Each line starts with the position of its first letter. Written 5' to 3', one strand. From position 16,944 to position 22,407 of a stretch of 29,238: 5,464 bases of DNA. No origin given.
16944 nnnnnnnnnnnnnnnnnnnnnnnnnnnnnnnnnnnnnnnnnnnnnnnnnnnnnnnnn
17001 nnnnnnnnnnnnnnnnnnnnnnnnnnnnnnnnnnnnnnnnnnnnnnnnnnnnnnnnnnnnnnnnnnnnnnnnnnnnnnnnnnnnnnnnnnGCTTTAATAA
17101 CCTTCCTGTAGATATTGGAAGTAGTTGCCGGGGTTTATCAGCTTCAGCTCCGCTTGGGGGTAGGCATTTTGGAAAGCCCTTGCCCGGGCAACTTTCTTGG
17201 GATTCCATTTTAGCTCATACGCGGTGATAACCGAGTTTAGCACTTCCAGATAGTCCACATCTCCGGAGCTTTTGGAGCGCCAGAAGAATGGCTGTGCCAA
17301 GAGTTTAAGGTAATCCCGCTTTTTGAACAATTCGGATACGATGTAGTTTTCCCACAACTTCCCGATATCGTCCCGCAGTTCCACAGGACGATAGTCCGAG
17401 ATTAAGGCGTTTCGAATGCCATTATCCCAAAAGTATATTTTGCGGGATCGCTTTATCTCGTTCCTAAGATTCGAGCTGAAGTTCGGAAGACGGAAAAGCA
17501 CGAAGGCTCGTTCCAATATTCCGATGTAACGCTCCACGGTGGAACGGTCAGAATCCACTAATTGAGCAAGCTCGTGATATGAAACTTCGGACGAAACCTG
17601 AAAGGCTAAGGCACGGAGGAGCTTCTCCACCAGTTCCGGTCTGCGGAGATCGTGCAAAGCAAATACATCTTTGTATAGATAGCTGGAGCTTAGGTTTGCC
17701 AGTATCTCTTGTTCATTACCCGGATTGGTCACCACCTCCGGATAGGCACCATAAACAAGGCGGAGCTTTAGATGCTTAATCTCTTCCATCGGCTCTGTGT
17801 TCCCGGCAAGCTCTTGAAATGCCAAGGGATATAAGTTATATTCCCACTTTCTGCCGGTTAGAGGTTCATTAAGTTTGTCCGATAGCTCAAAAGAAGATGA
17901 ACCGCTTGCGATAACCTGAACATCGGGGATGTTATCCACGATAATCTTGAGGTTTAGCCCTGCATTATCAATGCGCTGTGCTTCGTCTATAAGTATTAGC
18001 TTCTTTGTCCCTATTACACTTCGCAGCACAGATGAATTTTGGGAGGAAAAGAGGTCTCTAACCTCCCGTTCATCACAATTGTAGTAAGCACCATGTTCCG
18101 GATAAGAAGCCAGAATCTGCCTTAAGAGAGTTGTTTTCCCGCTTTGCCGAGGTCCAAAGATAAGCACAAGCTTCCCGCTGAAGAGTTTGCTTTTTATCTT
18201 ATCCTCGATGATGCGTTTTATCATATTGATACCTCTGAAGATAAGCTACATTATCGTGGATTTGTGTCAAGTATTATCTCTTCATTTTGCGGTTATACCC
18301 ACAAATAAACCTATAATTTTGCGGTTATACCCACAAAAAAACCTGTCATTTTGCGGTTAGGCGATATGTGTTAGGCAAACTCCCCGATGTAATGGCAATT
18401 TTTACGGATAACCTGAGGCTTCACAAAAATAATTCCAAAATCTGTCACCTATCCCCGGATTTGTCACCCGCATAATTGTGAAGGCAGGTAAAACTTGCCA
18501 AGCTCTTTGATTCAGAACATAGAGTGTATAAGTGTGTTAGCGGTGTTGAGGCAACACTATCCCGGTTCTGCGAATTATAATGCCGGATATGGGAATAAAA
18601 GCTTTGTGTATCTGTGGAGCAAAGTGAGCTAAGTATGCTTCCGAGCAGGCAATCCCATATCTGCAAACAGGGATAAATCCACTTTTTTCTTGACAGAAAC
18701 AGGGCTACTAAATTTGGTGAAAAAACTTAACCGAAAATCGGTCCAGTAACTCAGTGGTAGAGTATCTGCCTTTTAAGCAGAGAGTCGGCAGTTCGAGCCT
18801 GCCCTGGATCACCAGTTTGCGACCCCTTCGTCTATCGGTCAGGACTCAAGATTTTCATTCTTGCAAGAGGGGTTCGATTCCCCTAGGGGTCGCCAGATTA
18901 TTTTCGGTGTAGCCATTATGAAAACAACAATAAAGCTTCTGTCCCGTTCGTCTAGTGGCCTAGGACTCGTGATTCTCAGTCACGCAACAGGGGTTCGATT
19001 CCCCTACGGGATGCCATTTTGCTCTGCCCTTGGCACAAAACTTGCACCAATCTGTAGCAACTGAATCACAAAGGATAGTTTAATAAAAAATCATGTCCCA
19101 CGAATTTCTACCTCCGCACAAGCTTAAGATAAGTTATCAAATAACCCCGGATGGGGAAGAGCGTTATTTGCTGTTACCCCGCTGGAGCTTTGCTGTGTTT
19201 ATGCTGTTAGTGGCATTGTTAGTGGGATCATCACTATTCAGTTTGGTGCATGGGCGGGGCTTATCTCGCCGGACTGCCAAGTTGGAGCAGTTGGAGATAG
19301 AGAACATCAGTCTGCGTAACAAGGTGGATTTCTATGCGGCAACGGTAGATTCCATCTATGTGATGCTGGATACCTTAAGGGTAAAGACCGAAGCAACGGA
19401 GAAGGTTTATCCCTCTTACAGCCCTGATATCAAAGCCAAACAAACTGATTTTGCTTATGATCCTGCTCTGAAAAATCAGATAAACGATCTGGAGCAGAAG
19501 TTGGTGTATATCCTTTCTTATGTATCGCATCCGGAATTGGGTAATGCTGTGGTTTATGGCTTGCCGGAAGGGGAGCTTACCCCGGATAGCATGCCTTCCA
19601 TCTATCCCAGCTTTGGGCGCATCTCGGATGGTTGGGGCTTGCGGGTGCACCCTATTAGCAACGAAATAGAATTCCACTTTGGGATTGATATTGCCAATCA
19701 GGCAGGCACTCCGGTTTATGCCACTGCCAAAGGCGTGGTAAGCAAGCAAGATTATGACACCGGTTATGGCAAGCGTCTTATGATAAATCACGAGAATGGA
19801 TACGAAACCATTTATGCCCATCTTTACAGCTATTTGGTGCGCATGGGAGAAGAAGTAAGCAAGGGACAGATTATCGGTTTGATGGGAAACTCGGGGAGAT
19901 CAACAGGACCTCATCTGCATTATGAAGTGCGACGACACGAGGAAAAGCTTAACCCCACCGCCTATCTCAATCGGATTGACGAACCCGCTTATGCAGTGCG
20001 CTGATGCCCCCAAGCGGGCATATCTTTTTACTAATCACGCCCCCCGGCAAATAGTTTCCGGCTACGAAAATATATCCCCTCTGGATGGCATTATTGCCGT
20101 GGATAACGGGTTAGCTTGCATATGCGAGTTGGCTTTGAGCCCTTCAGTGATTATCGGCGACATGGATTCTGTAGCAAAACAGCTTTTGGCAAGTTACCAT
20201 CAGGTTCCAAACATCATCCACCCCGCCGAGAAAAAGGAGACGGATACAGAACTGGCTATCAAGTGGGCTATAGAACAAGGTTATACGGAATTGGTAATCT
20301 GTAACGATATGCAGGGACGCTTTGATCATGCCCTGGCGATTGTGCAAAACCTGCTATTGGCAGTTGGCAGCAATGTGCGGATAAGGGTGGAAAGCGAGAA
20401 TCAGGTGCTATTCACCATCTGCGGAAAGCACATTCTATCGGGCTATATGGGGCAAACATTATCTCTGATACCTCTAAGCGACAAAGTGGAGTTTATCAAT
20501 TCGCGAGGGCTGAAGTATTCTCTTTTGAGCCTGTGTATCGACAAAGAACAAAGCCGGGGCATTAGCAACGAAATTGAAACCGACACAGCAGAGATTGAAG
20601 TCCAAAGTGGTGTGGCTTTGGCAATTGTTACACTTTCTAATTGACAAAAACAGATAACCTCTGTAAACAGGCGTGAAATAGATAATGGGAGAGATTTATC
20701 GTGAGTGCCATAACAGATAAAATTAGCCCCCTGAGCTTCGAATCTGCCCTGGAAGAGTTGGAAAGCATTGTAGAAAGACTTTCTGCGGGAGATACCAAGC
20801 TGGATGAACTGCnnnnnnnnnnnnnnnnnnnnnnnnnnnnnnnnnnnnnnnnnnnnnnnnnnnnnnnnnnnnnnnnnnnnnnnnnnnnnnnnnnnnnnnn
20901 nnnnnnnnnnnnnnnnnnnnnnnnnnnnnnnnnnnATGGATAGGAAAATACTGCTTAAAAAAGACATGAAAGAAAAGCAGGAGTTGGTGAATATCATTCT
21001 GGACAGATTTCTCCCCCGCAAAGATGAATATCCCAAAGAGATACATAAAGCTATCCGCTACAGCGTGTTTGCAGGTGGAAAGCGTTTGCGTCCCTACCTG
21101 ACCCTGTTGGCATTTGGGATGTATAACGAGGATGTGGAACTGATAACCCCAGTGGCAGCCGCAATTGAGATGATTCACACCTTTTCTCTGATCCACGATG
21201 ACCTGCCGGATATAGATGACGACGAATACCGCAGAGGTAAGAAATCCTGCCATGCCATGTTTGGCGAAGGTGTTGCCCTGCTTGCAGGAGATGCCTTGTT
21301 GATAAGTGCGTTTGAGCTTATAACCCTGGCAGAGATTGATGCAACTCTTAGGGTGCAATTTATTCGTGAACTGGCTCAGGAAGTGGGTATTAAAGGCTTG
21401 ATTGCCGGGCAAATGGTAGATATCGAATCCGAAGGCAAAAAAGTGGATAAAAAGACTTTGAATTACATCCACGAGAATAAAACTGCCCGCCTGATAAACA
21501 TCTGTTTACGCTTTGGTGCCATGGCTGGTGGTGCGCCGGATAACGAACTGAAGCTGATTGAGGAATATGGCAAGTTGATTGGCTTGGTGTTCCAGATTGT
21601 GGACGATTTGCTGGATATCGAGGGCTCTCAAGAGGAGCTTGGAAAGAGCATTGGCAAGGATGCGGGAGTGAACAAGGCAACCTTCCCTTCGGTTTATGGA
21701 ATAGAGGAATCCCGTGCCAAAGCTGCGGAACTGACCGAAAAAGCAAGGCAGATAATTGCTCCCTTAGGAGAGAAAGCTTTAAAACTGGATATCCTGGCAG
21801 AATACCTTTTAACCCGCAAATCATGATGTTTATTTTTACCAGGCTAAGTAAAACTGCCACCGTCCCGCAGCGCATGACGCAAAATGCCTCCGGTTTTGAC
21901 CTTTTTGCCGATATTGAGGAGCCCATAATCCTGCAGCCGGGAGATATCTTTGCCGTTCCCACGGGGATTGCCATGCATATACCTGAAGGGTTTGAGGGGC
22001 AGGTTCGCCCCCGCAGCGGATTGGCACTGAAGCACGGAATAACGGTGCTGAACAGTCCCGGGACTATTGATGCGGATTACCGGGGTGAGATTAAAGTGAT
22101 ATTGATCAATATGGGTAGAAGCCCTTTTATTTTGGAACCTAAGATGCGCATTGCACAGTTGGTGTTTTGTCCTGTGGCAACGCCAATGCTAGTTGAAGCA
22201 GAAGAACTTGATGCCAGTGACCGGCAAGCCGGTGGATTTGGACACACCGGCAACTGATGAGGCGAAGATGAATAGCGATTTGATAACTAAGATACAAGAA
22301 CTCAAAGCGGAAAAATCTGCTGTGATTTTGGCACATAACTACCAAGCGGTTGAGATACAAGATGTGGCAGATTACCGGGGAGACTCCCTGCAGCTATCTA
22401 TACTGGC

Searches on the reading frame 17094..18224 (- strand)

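Call 6: search_protein_families(library=pfam, proteins=[window:17094-18224:-], max_evalue=0.001)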
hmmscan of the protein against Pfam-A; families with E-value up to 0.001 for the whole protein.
window:17094-18224:- (376 aa): 6 families
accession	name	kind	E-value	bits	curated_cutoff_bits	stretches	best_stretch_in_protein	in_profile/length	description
PF13635.12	DUF4143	-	6.8e-36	123.9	28.1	1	185-341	2-160/160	Domain of unknown function (DUF4143)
PF13173.12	AAA_14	-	1.8e-30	106.1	27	1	18-139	3-128/129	AAA domain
PF13401.12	AAA_22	-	3.4e-07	31.1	27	0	17-53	5-44/130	AAA domain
PF13191.12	AAA_16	-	3.7e-06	28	32.6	1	17-53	24-63/167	AAA ATPase domain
PF01637.24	ATPase_2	-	2.5e-05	24.6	33.2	1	18-50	21-56/225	ATPase domain predominantly from Archaea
PF00503.26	G-alpha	-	4.8e-05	23.1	48.8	0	19-310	23-139/333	G-protein alpha subunit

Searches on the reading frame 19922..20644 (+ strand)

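Call 6: search_protein_families(library=pfam, proteins=[window:19922-20644:+], max_evalue=0.001)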
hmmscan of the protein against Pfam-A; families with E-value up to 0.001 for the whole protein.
window:19922-20644:+ (240 aa): 2 families
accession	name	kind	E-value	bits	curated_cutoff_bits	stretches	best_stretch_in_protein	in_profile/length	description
PF04263.21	TPK_catalytic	-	8.9e-22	77.6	30.7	1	57-154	11-111/113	Thiamin pyrophosphokinase, catalytic domain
PF04265.19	TPK_B1_binding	-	1.9e-11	43.9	22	1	175-231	8-66/67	Thiamin pyrophosphokinase, vitamin B1 binding domain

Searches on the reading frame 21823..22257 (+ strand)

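Call 6: search_protein_families(library=pfam, proteins=[window:21823-22257:+], max_evalue=0.001)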
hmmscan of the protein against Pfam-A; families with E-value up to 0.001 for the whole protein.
window:21823-22257:+ (144 aa): 2 families
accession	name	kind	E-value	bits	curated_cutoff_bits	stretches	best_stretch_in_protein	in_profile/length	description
PF00692.24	dUTPase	-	5.1e-31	107.6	22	1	12-143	3-129/129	dUTPase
PF22769.1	DCD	-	2.7e-12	47.5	27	1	30-115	67-150/153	dCTP deaminase-like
